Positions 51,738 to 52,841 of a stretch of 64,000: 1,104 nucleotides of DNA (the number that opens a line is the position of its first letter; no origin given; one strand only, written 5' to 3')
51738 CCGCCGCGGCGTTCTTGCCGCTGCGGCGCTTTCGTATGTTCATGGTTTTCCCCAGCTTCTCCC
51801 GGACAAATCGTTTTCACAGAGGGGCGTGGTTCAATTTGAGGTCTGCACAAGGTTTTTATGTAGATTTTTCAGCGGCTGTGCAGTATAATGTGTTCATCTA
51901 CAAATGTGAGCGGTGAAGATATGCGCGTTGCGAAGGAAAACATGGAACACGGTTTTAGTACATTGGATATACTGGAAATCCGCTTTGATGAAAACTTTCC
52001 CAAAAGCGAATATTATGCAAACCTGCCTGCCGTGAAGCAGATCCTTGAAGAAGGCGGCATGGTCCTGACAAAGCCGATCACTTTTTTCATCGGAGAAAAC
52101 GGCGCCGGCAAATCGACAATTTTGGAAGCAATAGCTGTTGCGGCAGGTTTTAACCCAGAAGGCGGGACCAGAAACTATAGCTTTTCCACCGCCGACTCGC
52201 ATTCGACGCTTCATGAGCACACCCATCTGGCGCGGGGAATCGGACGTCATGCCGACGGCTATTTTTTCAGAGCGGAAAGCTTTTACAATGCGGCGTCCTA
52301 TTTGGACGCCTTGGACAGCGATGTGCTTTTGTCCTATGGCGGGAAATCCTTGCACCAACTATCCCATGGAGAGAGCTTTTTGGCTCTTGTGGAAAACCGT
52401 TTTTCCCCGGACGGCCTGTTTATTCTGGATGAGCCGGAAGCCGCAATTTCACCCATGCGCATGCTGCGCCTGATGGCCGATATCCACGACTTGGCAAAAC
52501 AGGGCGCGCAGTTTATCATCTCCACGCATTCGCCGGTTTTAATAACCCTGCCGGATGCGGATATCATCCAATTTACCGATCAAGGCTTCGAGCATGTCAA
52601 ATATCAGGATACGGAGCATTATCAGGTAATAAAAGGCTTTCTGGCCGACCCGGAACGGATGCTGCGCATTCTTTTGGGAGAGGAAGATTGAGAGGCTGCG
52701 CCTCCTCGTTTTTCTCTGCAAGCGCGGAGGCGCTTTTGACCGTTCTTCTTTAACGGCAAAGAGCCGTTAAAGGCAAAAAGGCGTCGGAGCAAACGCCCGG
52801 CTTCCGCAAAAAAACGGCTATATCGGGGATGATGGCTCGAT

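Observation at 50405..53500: AT-rich accessory islet immediately 3' of tmRNA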

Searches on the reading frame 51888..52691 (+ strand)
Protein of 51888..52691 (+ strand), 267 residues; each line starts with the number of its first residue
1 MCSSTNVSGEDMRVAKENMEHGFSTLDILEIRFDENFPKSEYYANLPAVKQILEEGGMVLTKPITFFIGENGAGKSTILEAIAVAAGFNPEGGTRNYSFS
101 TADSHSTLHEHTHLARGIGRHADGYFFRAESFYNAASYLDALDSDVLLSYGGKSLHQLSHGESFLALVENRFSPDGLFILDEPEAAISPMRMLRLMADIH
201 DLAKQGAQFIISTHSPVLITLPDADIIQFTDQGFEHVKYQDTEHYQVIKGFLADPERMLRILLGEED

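Call 6: search_protein_families(library=pfam, proteins=[window:51888-52691:+], max_evalue=0.1)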
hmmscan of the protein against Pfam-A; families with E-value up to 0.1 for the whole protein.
window:51888-52691:+ (267 aa): 11 families
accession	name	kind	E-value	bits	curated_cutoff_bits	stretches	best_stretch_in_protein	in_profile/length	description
PF13304.12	AAA_21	-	3.4e-16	60.6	27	2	174-219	257-303/304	AAA domain, putative AbiEii toxin, Type IV TA system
PF13175.12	AAA_15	-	2.3e-11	44.4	32.1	2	59-83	20-44/374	AAA ATPase domain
PF02463.25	SMC_N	-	6.5e-10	39.2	40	2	147-219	136-202/220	RecF/RecN/SMC N terminal domain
PF13476.12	AAA_23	-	4.2e-09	37.8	27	1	60-105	17-64/201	AAA domain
PF00005.33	ABC_tran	-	3.8e-06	28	25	1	64-183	13-135/137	ABC transporter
PF13555.12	AAA_29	-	0.00019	21.6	27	1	64-84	24-44/61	P-loop containing region of AAA domain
PF13401.12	AAA_22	-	0.00035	21.3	27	1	61-211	4-120/130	AAA domain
PF11398.14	DUF2813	-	0.0012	18.7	21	1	63-113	23-69/372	Protein of unknown function (DUF2813)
PF09818.15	ABC_ATPase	-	0.0098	15.4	23.2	1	56-85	73-102/283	P-loop domain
PF03193.22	RsgA_GTPase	-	0.019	15.2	30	1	59-83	103-127/174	RsgA GTPase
PF25199.1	nSTAND_NTPase5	-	0.09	13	34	0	61-89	40-67/145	Novel STAND NTPase 5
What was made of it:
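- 51942..52691 (+): Solitary 249-aa ABC/SMC-type ATPase (Pfam AAA_21). Pfam AAA_21 60.6 bits (call 6).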

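Call 7: search_protein_families(library=padloc, proteins=[window:51888-52691:+], max_evalue=0.1)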
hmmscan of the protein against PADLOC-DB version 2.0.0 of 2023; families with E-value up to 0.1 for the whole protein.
window:51888-52691:+ (267 aa): 160 families (the best 25 are shown)
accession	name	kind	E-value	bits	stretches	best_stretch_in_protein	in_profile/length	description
PDLC04135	mad3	-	8.6e-20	69.6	2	143-227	246-334/374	mads_3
PDLC02980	AriA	-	1.6e-17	62.5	2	174-219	257-303/304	-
PDLC02979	AriA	-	4.8e-13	47.6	2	60-83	21-44/373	-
PDLC02358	Old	-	8.4e-13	46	2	177-262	287-372/578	Old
PDLC00090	GajA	-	7.5e-12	42.7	2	177-221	321-366/659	AAA ATPase domain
PDLC00293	PtuA1|PtuA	-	7.7e-12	42.9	2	155-220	313-387/527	AAA ATPase domain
PDLC03878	NsnB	-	2.6e-11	41.9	2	173-219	235-281/345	-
PDLC00091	GajA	-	3.3e-11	40.8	2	177-231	299-354/627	AAA ATPase domain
PDLC04214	HEC-02A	-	3.9e-11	40.8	1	167-219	229-282/338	-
PDLC00278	PtuA1|PtuA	-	5.3e-11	40.4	2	59-88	20-49/436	AAA ATPase domain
PDLC04213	HEC-02A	-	5.4e-11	40.6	2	172-219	229-276/337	-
PDLC04182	HEC-01A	-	7.7e-11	39.6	2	167-237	299-372/406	-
PDLC00298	PtuA1|PtuA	-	9.3e-11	39.4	2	57-105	18-68/423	AAA ATPase domain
PDLC00271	PtuA1|PtuA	-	1.3e-10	39.4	2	59-85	20-46/421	AAA ATPase domain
PDLC02335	AbiLi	-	1.3e-10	38.9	2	149-240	177-255/326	AbiLi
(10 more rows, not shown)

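Call 8: search_protein_families(library=ncbifam, proteins=[window:51888-52691:+], max_evalue=0.1)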
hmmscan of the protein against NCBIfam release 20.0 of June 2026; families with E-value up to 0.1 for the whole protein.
window:51888-52691:+ (267 aa): 90 families (the best 25 are shown)
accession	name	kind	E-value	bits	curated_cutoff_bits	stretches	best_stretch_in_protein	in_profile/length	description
TIGR01166.1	cbiO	subfamily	3.1e-09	36.6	211.8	1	140-215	110-186/190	cobalt ABC transporter, ATP-binding protein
NF041760.1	PtuA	equivalog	4.5e-09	35.7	500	2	60-83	70-93/524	retron Ec78 anti-phage system effector ATPase PtuA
NF040873.1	AztA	equivalog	8.7e-09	35.2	220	1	59-220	15-183/191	zinc ABC transporter ATP-binding protein AztA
TIGR01189.1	ccmA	equivalog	3.1e-07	30.3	131.6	1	68-217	32-188/198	heme ABC exporter ATP-binding protein CcmA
NF010061.0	PRK13538.1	equivalog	5.8e-07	29.2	195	1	68-220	37-197/211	cytochrome c biogenesis heme-transporting ATPase CcmA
TIGR04435.1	restrict_AAA_1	hypoth_equivalog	7.1e-07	28.3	300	2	156-226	403-477/568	restriction system-associated AAA family ATPase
NF002981.0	PRK03695.1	equivalog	7.7e-07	28.7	281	1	61-84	25-48/253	vitamin B12 ABC transporter ATP-binding protein BtuD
TIGR03608.1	L_ocin_972_ABC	subfamily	8.1e-07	28.7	254.85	1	150-220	127-198/206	putative bacteriocin export ABC transporter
NF010068.0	PRK13548.1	equivalog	1.7e-06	27.3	261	1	64-84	33-53/261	heme ABC transporter ATP-binding protein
NF047739.1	antiphage_MADS3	equivalog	1.9e-06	27.3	420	1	175-224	337-384/427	methylation-associated defense system AAA family ATPase MAD3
TIGR00611.2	recf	equivalog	2.2e-06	27.1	172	1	60-87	19-46/339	DNA replication/repair protein RecF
TIGR02673.1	FtsE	equivalog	3e-06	27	264.85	1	173-230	154-211/214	cell division ATP-binding protein FtsE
NF000355.4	ribo_prot_ABC_F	equivalog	6.8e-06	25.2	380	1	67-183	33-144/499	ribosomal protection-like ABC-F family protein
TIGR02857.1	CydD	equivalog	7.6e-06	25.1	435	1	152-223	453-524/529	thiol reductant ABC exporter subunit CydD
TIGR03740.1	galliderm_ABC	subfamily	7.7e-06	25.7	309.75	1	176-241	144-206/223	lantibiotic protection ABC transporter ATP-binding subunit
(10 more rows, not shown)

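Call 17: find_homologous_proteins(query=window:51942-52691:+)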
Query window:51942-52691:+ (249 aa): 8000 proteins with E <= 0.001 among 8000 candidates; the best 120 are listed.
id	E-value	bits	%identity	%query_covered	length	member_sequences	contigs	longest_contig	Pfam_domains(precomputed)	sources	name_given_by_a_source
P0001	1.3e-161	554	100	100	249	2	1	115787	PF00005.34,PF13175.13,PF13476.13,PF02463.26,PF13304.13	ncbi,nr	ncbi:MAG: AAA family ATPase [Firmicutes bacterium]|nr:AAA family ATPase [Bacillota bacterium]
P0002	5.0e-134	464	81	100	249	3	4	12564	PF13175.13,PF13476.13,PF02463.26,PF13304.13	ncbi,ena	-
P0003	1.0e-130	453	81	98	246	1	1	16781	PF00005.34,PF13175.13,PF13476.13,PF02463.26,PF13304.13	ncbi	-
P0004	4.4e-130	451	79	100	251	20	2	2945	PF00005.34,PF13175.13,PF13476.13,PF02463.26,PF13304.13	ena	-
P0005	8.2e-130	450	79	100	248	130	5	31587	PF00005.34,PF13175.13,PF13476.13,PF02463.26,PF13304.13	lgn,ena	-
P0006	9.6e-130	450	80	100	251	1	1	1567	PF00005.34,PF13175.13,PF13476.13,PF02463.26,PF13304.13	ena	-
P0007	1.1e-129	449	81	100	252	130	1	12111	PF00005.34,PF13175.13,PF13476.13,PF02463.26,PF13304.13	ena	-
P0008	2.5e-129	448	80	98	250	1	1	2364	PF00005.34,PF13175.13,PF13476.13,PF02463.26,PF13304.13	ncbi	-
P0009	3.2e-129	448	79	99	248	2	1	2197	PF00005.34,PF13175.13,PF13476.13,PF02463.26,PF13304.13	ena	-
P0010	3.4e-129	448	80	99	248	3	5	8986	PF00005.34,PF13175.13,PF13476.13,PF02463.26,PF13304.13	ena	-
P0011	4.5e-129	447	78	99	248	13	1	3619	PF00005.34,PF13175.13,PF13476.13,PF02463.26,PF13304.13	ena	-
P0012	1.0e-128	446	79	99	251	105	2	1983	PF00005.34,PF13175.13,PF13476.13,PF02463.26,PF13304.13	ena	-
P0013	1.4e-128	446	80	99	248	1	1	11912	PF00005.34,PF13175.13,PF13476.13,PF02463.26,PF13304.13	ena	-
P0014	2.2e-128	445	80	100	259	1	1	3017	PF00005.34,PF13175.13,PF13476.13,PF02463.26,PF13304.13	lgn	-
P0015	2.4e-128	445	79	98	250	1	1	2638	PF00005.34,PF13175.13,PF13476.13,PF02463.26,PF13304.13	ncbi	-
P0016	2.9e-128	445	79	100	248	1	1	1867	PF00005.34,PF13175.13,PF13476.13,PF02463.26,PF13304.13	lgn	-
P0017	7.1e-128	444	79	99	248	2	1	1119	PF00005.34,PF13175.13,PF13476.13,PF02463.26,PF13304.13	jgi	jgi:predicted ATPase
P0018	8.2e-128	443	79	99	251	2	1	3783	PF00005.34,PF13175.13,PF13476.13,PF02463.26,PF13304.13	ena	-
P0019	9.8e-128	443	79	99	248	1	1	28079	PF00005.34,PF13175.13,PF13476.13,PF02463.26,PF13304.13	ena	-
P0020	9.9e-128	443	79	99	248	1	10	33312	PF00005.34,PF13175.13,PF13476.13,PF02463.26,PF13304.13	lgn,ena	-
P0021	1.0e-127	443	79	99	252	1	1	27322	PF00005.34,PF13175.13,PF13476.13,PF02463.26,PF13304.13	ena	-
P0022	5.2e-127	441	79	100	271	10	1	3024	PF00005.34,PF13175.13,PF13476.13,PF02463.26,PF13304.13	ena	-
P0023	6.8e-127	440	79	99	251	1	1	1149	PF00005.34,PF13175.13,PF13476.13,PF02463.26,PF13304.13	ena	-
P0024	2.6e-126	438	76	100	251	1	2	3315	PF13175.13,PF13476.13,PF02463.26,PF13304.13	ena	-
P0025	6.3e-126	437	78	99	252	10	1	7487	PF00005.34,PF13175.13,PF13476.13,PF02463.26,PF13304.13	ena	-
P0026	1.1e-125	436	78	98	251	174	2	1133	PF00005.34,PF13175.13,PF13476.13,PF02463.26,PF13304.13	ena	-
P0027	2.2e-125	435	77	99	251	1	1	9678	PF00005.34,PF13175.13,PF13476.13,PF02463.26,PF13304.13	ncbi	-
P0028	4.9e-125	434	77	99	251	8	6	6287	PF00005.34,PF13175.13,PF13476.13,PF02463.26,PF13304.13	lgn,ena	-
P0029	6.3e-125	434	77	100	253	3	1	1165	PF13175.13,PF13476.13,PF02463.26,PF13304.13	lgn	-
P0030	3.0e-124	432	76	99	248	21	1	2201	PF00005.34,PF13175.13,PF13476.13,PF02463.26,PF13304.13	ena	-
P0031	3.5e-124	431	76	99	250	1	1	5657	PF00005.34,PF13175.13,PF13476.13,PF02463.26,PF13304.13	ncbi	-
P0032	8.6e-123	427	77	99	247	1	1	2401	PF00005.34,PF13175.13,PF13476.13,PF02463.26,PF13304.13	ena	-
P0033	1.4e-121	423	74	100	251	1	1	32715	PF00005.34,PF13175.13,PF13476.13,PF02463.26,PF13304.13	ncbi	-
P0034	8.7e-121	420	75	98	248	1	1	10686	PF00005.34,PF13175.13,PF13476.13,PF02463.26,PF13304.13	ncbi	-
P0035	4.0e-118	412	75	97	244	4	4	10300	PF00005.34,PF13175.13,PF13476.13,PF02463.26,PF13304.13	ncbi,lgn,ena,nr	ncbi:MAG: AAA family ATPase [Oscillospiraceae bacterium]|nr:AAA family ATPase [Oscillospiraceae bact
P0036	1.3e-117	410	76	98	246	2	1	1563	PF13175.13,PF13476.13,PF02463.26,PF13304.13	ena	-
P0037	2.5e-117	409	76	98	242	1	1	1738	PF13175.13,PF13476.13,PF02463.26,PF13304.13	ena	-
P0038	1.4e-115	403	72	100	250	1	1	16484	PF00005.34,PF13175.13,PF13476.13,PF02463.26,PF13304.13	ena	-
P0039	1.7e-112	393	70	99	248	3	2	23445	PF00005.34,PF13175.13,PF13476.13,PF02463.26,PF13304.13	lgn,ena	-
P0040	7.8e-111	388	67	100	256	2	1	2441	PF13175.13,PF13476.13,PF02463.26,PF13304.13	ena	-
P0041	1.4e-109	384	68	100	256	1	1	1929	PF13175.13,PF13476.13,PF02463.26,PF13304.13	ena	-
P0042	2.8e-106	373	71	100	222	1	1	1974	PF13175.13,PF02463.26,PF13304.13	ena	-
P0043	4.4e-106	372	65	99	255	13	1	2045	PF13175.13,PF13476.13,PF02463.26,PF13304.13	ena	-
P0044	2.1e-105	370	82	80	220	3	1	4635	PF00005.34,PF13175.13,PF13476.13,PF02463.26,PF13304.13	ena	-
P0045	4.7e-104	366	65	98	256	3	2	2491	PF13175.13,PF13476.13,PF02463.26,PF13304.13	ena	-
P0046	6.2e-104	365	65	99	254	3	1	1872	PF13175.13,PF13476.13,PF02463.26,PF13304.13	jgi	-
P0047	2.2e-101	357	67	97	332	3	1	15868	PF00005.34,PF13175.13,PF13476.13,PF02463.26,PF13304.13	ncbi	-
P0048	3.0e-101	356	68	100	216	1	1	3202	PF00005.34,PF13175.13,PF13476.13,PF13401.13,PF02463.26,PF13304.13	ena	-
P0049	1.8e-97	344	61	97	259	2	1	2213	PF00005.34,PF13175.13,PF13476.13,PF02463.26,PF13304.13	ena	-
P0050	8.2e-97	342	62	98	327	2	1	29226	PF00005.34,PF13175.13,PF13476.13,PF02463.26,PF13304.13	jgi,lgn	-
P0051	1.2e-96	341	61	97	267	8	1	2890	PF00005.34,PF13175.13,PF13476.13,PF02463.26,PF13304.13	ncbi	-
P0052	3.2e-96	340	63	97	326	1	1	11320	PF13175.13,PF13476.13,PF02463.26,PF13304.13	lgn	-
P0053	5.0e-96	339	68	90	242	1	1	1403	PF00005.34,PF13175.13,PF13476.13,PF13555.13,PF02463.26,PF13304.13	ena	-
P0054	9.5e-96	338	66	96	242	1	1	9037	PF00005.34,PF13175.13,PF13476.13,PF02463.26,PF13304.13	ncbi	-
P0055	2.4e-95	337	81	75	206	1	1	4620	PF00005.34,PF13476.13,PF13304.13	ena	-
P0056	3.7e-95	336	70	90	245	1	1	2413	PF00005.34,PF13175.13,PF13476.13,PF13555.13,PF02463.26,PF13304.13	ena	-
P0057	3.1e-94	333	61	98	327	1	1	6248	PF00005.34,PF13175.13,PF13476.13,PF02463.26,PF13304.13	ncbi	-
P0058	4.8e-94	333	63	97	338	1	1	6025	PF00005.34,PF13175.13,PF13476.13,PF02463.26,PF13304.13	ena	-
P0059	1.2e-93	332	61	97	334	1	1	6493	PF00005.34,PF13175.13,PF13476.13,PF02463.26,PF13304.13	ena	-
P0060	2.4e-93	330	61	97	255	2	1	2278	PF00005.34,PF13175.13,PF13476.13,PF02463.26,PF13304.13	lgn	-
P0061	6.2e-93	329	61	97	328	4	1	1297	PF00005.34,PF13175.13,PF13476.13,PF02463.26,PF13304.13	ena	-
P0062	8.9e-93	329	61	97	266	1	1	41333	PF00005.34,PF13175.13,PF13476.13,PF02463.26,PF13304.13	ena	-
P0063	3.4e-92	327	61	98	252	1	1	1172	PF00005.34,PF13175.13,PF13476.13,PF02463.26,PF13304.13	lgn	-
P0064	6.9e-92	326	62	96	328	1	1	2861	PF13175.13,PF13476.13,PF02463.26,PF13304.13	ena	-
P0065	1.4e-91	325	63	92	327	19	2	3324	PF13175.13,PF13476.13,PF02463.26,PF13304.13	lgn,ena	-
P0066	1.8e-91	324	62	96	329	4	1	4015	PF13175.13,PF13476.13,PF02463.26,PF13304.13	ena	-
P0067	1.9e-91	324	79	72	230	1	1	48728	PF00005.34,PF13476.13,PF13304.13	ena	-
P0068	3.8e-91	323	59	97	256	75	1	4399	PF13175.13,PF13476.13,PF02463.26,PF13304.13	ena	-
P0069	2.0e-90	321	56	98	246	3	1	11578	PF11398.15,PF13175.13,PF13476.13,PF02463.26,PF13304.13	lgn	-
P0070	7.8e-90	319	58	98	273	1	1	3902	PF13175.13,PF13476.13,PF02463.26,PF13304.13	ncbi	-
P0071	1.0e-89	319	57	98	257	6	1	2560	PF13175.13,PF13476.13,PF02463.26,PF13304.13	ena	-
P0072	8.6e-89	316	57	98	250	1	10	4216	PF11398.15,PF00005.34,PF13175.13,PF13476.13,PF02463.26,PF13304.13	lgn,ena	-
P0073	8.6e-89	316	57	98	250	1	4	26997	PF11398.15,PF00005.34,PF13175.13,PF13476.13,PF02463.26,PF13304.13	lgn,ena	-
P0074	9.4e-89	315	58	97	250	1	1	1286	PF11398.15,PF00005.34,PF13175.13,PF13476.13,PF02463.26,PF13304.13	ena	-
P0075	1.2e-88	315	57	98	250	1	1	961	PF11398.15,PF00005.34,PF13175.13,PF13476.13,PF02463.26,PF13304.13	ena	-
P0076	1.2e-88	315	57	98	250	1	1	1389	PF11398.15,PF00005.34,PF13175.13,PF13476.13,PF02463.26,PF13304.13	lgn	-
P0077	1.6e-88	315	57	98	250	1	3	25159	PF11398.15,PF00005.34,PF13175.13,PF13476.13,PF02463.26,PF13304.13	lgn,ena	-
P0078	2.2e-88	314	57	98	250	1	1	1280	PF11398.15,PF00005.34,PF13175.13,PF13476.13,PF02463.26,PF13304.13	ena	-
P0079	2.7e-88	314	61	95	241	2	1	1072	PF13175.13,PF13476.13,PF02463.26,PF13304.13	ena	-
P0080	4.3e-88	313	57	98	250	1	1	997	PF13175.13,PF13476.13,PF02463.26,PF13304.13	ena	-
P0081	8.4e-88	312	55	98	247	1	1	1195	PF13175.13,PF13476.13,PF13555.13,PF02463.26,PF13304.13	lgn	-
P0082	1.6e-87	311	57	98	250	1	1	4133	PF11398.15,PF00005.34,PF13175.13,PF13476.13,PF02463.26,PF13304.13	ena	-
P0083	2.2e-87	311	57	98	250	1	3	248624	PF11398.15,PF00005.34,PF13175.13,PF13476.13,PF02463.26,PF13304.13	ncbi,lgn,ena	-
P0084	2.9e-87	311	57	98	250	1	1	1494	PF11398.15,PF00005.34,PF13175.13,PF13476.13,PF02463.26,PF13304.13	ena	-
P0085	3.0e-87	311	57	98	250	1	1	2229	PF11398.15,PF00005.34,PF13175.13,PF13476.13,PF02463.26,PF13304.13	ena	-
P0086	1.5e-86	308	57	98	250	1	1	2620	PF13175.13,PF02463.26,PF13304.13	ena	-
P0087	4.6e-86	307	58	97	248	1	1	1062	PF11398.15,PF00005.34,PF13175.13,PF13476.13,PF02463.26,PF13304.13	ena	-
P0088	1.0e-85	306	56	98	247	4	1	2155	PF13175.13,PF13476.13,PF02463.26,PF13304.13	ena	-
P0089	2.3e-85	304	56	98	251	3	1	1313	PF00005.34,PF13175.13,PF13476.13,PF13555.13,PF02463.26,PF13304.13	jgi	-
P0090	2.3e-85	304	55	98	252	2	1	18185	PF00005.34,PF13175.13,PF13476.13,PF02463.26,PF13304.13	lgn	-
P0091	2.6e-85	304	57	98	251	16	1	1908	PF00005.34,PF13175.13,PF13476.13,PF13555.13,PF02463.26,PF13304.13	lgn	-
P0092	3.0e-85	304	57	97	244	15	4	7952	PF00005.34,PF13175.13,PF13476.13,PF13555.13,PF02463.26,PF13304.13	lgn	-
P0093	3.2e-85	304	56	97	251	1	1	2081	PF00005.34,PF13175.13,PF13476.13,PF13555.13,PF02463.26,PF13304.13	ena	-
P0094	3.8e-85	304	56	97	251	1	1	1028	PF00005.34,PF13175.13,PF13476.13,PF13555.13,PF02463.26,PF13304.13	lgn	-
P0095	5.7e-85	303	54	98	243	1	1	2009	PF11398.15,PF00005.34,PF13175.13,PF13476.13,PF13555.13,PF02463.26,PF13304.13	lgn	-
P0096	7.3e-85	303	56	97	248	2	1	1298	PF00005.34,PF13175.13,PF13476.13,PF02463.26,PF13304.13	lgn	-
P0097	1.1e-84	302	56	98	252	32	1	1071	PF00005.34,PF13175.13,PF13476.13,PF13555.13,PF02463.26,PF13304.13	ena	-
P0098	3.4e-84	301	55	98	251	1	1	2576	PF11398.15,PF00005.34,PF13175.13,PF13476.13,PF02463.26,PF13304.13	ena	-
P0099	3.5e-84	301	56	97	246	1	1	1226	PF13175.13,PF13476.13,PF02463.26,PF13304.13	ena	-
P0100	5.3e-84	300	56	97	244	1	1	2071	PF00005.34,PF13175.13,PF13476.13,PF13555.13,PF02463.26,PF13304.13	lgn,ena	-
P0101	5.7e-84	300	58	97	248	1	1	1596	PF11398.15,PF00005.34,PF13175.13,PF13476.13,PF02463.26,PF13304.13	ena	-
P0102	6.4e-84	300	55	100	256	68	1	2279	PF13175.13,PF13476.13,PF02463.26,PF13304.13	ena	-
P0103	6.7e-84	300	53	97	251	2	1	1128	PF00005.34,PF13175.13,PF13476.13,PF02463.26,PF13304.13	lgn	-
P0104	1.1e-83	299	56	97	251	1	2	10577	PF00005.34,PF13175.13,PF13476.13,PF13555.13,PF02463.26,PF13304.13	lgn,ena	-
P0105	1.2e-83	299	56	98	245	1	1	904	PF00005.34,PF13175.13,PF13476.13,PF13555.13,PF02463.26,PF13304.13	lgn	-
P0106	1.2e-83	299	56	95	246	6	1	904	PF11398.15,PF13175.13,PF13476.13,PF02463.26,PF13304.13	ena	-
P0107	1.3e-83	299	57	98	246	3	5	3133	PF11398.15,PF13175.13,PF13476.13,PF13555.13,PF02463.26,PF13304.13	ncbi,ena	-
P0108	1.3e-83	299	55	98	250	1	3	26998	PF00005.34,PF13175.13,PF13476.13,PF13555.13,PF02463.26,PF13304.13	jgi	-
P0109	1.4e-83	299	56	97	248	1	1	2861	PF11398.15,PF13175.13,PF13476.13,PF02463.26,PF13304.13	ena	-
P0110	1.8e-83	298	56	97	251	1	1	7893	PF00005.34,PF13175.13,PF13476.13,PF13555.13,PF02463.26,PF13304.13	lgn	-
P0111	1.8e-83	298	61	90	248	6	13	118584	PF13175.13,PF13476.13,PF02463.26,PF13304.13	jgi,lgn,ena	-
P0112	2.0e-83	298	54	99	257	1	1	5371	PF00005.34,PF13175.13,PF13476.13,PF02463.26,PF13304.13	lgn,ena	-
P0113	2.5e-83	298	55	97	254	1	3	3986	PF00005.34,PF13175.13,PF13476.13,PF13555.13,PF02463.26,PF13304.13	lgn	-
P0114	2.7e-83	298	57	96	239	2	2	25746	PF13175.13,PF13476.13,PF02463.26,PF13304.13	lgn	-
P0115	2.7e-83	298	54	98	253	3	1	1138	PF00005.34,PF13175.13,PF13476.13,PF13555.13,PF02463.26,PF13304.13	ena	-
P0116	3.1e-83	297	54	96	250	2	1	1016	PF00005.34,PF13175.13,PF13476.13,PF02463.26,PF13304.13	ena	-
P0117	4.9e-83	297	55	97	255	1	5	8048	PF00005.34,PF13175.13,PF13476.13,PF13555.13,PF02463.26,PF13304.13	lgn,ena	-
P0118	5.1e-83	297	55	97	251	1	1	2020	PF00005.34,PF13175.13,PF13476.13,PF13555.13,PF02463.26,PF13304.13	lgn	-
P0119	5.7e-83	297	53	97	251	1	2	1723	PF00005.34,PF13175.13,PF13476.13,PF02463.26,PF13304.13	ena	-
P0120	5.9e-83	297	59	92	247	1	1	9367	PF00005.34,PF13175.13,PF13476.13,PF02463.26,PF13304.13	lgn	-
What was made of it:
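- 51942..52691 (+): 100% match to NCBI 'AAA family ATPase' P0001 (call 17).
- Checked: AAA_21 scores 60.6 bits (calls 6, 17).
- The source is a MAG (call 17).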

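Call 18: find_encoding_contigs(protein=P0020, flank=6000, max_places=6)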
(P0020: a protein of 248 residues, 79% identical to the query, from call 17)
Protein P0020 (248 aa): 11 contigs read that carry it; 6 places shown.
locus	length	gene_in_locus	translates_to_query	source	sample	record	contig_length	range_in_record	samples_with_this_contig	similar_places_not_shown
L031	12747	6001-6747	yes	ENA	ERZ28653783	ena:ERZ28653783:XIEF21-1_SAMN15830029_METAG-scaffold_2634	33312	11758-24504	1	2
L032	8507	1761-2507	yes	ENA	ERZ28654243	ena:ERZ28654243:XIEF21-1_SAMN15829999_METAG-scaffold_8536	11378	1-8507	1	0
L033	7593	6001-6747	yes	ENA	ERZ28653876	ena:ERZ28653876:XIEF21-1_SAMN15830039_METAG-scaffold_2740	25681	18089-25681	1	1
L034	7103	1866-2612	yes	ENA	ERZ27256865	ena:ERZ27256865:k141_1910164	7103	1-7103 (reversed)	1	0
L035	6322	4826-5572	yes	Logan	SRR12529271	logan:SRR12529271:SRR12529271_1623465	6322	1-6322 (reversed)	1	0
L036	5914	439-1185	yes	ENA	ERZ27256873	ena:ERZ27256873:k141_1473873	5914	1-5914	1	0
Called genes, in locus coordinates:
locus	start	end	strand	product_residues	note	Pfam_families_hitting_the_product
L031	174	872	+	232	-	PF00149:Metallophos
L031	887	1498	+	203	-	-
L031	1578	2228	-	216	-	-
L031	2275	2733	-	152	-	-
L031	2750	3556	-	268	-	-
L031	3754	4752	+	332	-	PF13280:WYL, PF25583:WCX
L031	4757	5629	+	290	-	PF01661:Macro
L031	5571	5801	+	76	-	-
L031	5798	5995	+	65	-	-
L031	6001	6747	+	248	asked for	PF02463:SMC_N (faint), PF13476:AAA_23, PF13175:AAA_15 (faint), PF00005:ABC_tran (weak), PF13304:AAA_21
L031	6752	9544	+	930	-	PF13091:PLDc_2 (weak), PF00270:DEAD, PF04851:ResIII, PF00271:Helicase_C, PF26350:DUF8090, PF11907:DUF3427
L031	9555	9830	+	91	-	-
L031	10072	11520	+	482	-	PF08357:SEFIR, PF13676:TIR_2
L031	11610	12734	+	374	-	PF07179:SseB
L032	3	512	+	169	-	?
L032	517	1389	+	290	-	PF01661:Macro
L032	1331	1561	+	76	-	-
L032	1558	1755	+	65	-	-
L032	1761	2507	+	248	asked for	PF02463:SMC_N (faint), PF13476:AAA_23, PF13175:AAA_15 (faint), PF00005:ABC_tran (weak), PF13304:AAA_21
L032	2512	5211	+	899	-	-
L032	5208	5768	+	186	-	PF00293:NUDIX, PF14815:NUDIX_4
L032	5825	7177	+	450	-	-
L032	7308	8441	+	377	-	-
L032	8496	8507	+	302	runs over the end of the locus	PF26125:AcrVA2-like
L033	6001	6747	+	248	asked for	PF02463:SMC_N (faint), PF13476:AAA_23, PF13175:AAA_15 (faint), PF00005:ABC_tran (weak), PF13304:AAA_21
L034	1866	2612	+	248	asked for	PF02463:SMC_N (faint), PF13476:AAA_23, PF13175:AAA_15 (faint), PF00005:ABC_tran (weak), PF13304:AAA_21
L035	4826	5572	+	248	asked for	PF02463:SMC_N (faint), PF13476:AAA_23, PF13175:AAA_15 (faint), PF00005:ABC_tran (weak), PF13304:AAA_21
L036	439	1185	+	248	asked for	PF02463:SMC_N (faint), PF13476:AAA_23, PF13175:AAA_15 (faint), PF00005:ABC_tran (weak), PF13304:AAA_21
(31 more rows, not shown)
